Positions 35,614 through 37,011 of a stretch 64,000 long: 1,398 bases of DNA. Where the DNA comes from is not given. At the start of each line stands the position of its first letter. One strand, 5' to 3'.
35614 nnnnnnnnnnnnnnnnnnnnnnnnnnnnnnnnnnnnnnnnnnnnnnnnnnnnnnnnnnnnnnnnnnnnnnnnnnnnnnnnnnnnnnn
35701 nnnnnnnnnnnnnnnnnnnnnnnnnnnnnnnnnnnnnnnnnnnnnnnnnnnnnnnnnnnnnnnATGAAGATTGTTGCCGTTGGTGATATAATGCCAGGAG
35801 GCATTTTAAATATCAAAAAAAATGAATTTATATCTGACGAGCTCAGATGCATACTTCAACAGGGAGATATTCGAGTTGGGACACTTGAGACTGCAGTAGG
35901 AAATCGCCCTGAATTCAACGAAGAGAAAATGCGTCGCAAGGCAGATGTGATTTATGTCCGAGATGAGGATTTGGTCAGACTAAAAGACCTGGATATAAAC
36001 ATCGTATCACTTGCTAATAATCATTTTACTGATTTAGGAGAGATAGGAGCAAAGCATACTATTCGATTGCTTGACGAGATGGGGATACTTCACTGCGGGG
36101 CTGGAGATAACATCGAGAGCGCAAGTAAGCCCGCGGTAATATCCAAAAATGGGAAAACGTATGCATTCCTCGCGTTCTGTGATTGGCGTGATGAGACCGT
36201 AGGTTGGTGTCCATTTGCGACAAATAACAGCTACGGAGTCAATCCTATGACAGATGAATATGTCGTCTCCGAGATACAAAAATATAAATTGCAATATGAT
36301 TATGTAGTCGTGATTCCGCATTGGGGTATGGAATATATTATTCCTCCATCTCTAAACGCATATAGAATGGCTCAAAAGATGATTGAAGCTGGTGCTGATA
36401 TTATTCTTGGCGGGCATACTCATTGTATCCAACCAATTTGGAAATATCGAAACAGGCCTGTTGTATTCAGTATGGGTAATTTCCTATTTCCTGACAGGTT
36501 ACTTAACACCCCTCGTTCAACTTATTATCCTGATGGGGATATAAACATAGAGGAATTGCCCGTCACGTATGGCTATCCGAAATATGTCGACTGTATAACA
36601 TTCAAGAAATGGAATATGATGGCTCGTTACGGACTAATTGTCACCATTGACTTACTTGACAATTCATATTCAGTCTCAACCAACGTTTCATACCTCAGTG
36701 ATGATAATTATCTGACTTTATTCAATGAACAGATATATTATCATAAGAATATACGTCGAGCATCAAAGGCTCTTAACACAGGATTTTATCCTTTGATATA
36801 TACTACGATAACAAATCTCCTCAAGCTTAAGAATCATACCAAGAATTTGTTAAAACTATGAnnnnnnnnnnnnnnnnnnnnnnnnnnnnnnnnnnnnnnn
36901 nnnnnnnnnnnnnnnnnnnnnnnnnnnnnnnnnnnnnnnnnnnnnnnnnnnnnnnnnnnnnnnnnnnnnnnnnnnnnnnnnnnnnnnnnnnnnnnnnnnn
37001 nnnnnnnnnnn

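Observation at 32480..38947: Candidate amide/amino-alcohol decoration module inside the CPS locus: HisC/CobD-like PLP enzyme + CapA metallophosphoesterase + sugar-transfer ATP-grasp + OCD/mu-crystallin dehydrogenase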

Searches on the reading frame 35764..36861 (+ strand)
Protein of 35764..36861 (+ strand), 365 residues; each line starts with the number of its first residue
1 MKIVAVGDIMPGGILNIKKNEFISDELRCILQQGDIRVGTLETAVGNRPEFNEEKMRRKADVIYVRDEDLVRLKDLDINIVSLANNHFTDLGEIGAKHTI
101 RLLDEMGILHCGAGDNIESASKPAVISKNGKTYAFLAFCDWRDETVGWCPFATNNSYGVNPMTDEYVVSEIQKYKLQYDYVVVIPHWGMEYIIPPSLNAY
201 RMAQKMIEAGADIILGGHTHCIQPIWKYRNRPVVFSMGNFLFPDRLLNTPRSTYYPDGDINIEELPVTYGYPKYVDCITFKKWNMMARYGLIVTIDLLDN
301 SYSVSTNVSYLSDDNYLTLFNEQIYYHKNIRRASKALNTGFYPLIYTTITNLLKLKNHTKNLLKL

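Call 3: search_protein_families(library=pfam, proteins=[window:35764-36861:+], max_evalue=0.01)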
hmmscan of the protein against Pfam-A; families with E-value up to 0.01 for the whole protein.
window:35764-36861:+ (365 aa): 1 family
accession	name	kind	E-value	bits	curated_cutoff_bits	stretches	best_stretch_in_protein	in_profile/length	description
PF09587.15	PGA_cap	-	2.8e-53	181.4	27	1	2-243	1-254/255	Bacterial capsule synthesis protein PGA_cap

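Call 5: search_protein_families(library=ncbifam, proteins=[window:35764-36861:+], max_evalue=0.001)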
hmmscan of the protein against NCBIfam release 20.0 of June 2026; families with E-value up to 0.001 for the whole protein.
window:35764-36861:+ (365 aa): 1 family
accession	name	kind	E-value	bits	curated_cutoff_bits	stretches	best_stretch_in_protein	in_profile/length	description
NF038314.1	epimerase_MslH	equivalog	2.2e-12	46.1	700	2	200-241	275-316/439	lasso peptide C-terminal Trp epimerase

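Call 9: search_solved_structures(query=window:35764-36861:+, max_evalue=0.01)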
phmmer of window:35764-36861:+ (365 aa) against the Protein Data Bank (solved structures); distinct sequences matched with E-value up to 0.01: 3.
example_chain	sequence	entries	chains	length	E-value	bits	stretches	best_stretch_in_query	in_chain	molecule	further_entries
8gq9_A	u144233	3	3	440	3e-10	43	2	171-248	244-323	Poly-gamma-glutamate synthesis protein (Capsule biosynthesis protein)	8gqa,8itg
8gqb_A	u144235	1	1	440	3.3e-10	42.9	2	171-248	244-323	Poly-gamma-glutamate synthesis protein (Capsule biosynthesis protein)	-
8ith_A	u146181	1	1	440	2.8e-09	39.8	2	77-137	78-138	Poly-gamma-glutamate synthesis protein (Capsule biosynthesis protein)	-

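Call 56: search_solved_structures(query=window:35764-36861:+, max_evalue=0.01, show_alignments=1)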
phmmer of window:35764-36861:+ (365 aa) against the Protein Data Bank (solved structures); distinct sequences matched with E-value up to 0.01: 3.
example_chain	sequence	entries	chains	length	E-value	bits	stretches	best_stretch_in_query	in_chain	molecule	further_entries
8gq9_A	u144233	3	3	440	3e-10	43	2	171-248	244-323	Poly-gamma-glutamate synthesis protein (Capsule biosynthesis protein)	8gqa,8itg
8gqb_A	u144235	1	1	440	3.3e-10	42.9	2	171-248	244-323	Poly-gamma-glutamate synthesis protein (Capsule biosynthesis protein)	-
8ith_A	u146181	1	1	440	2.8e-09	39.8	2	77-137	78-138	Poly-gamma-glutamate synthesis protein (Capsule biosynthesis protein)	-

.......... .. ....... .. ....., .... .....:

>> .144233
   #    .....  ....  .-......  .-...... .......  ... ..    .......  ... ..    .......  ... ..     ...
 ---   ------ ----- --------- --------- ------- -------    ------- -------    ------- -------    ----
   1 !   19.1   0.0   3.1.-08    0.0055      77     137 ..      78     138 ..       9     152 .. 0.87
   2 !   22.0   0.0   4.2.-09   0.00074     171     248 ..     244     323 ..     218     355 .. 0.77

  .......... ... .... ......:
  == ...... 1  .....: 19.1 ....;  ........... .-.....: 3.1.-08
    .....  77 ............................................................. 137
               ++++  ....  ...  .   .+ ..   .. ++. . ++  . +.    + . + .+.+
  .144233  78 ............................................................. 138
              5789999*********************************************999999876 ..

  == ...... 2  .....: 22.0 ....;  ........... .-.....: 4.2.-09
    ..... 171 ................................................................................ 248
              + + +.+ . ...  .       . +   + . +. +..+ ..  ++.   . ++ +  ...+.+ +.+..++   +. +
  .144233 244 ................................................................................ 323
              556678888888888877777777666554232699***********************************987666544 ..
